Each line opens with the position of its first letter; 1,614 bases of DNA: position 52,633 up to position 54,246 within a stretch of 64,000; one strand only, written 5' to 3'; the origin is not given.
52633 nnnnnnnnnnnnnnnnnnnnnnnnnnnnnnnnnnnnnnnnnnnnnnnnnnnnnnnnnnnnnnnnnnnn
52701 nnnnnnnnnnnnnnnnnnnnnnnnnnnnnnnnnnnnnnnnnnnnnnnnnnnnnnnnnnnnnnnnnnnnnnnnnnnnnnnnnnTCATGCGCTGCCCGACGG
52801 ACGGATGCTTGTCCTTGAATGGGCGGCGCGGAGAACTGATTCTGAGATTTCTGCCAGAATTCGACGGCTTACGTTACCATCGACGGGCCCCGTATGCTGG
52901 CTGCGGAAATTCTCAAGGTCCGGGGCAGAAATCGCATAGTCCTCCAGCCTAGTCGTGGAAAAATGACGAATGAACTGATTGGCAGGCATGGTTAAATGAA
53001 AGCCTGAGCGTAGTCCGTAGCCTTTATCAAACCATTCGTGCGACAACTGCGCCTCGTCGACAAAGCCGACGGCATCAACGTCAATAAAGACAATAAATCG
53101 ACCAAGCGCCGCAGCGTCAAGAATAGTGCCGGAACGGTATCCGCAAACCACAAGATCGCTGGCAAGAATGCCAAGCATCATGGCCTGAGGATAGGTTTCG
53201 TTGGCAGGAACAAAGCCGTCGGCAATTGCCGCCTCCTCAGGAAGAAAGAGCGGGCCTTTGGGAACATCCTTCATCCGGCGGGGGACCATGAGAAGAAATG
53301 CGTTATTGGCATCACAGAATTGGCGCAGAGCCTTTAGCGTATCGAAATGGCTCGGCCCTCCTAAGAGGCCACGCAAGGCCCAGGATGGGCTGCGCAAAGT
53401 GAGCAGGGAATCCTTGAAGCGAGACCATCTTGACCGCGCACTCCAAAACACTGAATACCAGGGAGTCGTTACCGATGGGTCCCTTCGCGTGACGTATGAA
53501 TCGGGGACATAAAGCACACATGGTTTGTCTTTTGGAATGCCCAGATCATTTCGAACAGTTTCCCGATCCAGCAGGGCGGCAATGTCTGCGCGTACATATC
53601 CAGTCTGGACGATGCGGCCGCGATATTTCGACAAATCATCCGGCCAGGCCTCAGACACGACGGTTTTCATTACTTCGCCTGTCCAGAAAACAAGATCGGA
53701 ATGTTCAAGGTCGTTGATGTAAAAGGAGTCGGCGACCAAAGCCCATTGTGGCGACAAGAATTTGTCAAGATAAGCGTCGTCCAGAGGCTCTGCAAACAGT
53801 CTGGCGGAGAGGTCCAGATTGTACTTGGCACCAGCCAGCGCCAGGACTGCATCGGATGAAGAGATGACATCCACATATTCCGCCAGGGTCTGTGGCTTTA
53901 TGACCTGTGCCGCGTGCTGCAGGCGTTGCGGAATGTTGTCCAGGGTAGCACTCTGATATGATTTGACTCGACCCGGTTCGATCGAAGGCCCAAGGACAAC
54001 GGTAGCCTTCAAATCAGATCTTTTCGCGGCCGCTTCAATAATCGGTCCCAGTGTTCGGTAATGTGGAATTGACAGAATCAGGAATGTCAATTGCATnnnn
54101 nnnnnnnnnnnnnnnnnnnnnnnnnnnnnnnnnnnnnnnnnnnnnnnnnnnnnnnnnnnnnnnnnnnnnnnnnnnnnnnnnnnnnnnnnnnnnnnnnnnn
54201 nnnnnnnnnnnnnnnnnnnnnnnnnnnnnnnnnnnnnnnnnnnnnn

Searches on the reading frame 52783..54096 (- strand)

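Call 10: search_protein_families(library=pfam, proteins=[window:52783-54096:-], max_evalue=0.001)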
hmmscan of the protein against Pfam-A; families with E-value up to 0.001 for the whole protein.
window:52783-54096:- (437 aa): 0 families

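Call 33: search_protein_families(library=pfam, proteins=[window:52783-54096:-], max_evalue=0.01)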
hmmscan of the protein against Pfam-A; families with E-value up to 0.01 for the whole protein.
window:52783-54096:- (437 aa): 1 family
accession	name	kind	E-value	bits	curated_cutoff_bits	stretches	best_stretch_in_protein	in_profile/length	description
PF04464.20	Glyphos_transf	-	0.0027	17.1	22.1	1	142-210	144-207/367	CDP-Glycerol:Poly(glycerophosphate) glycerophosphotransferase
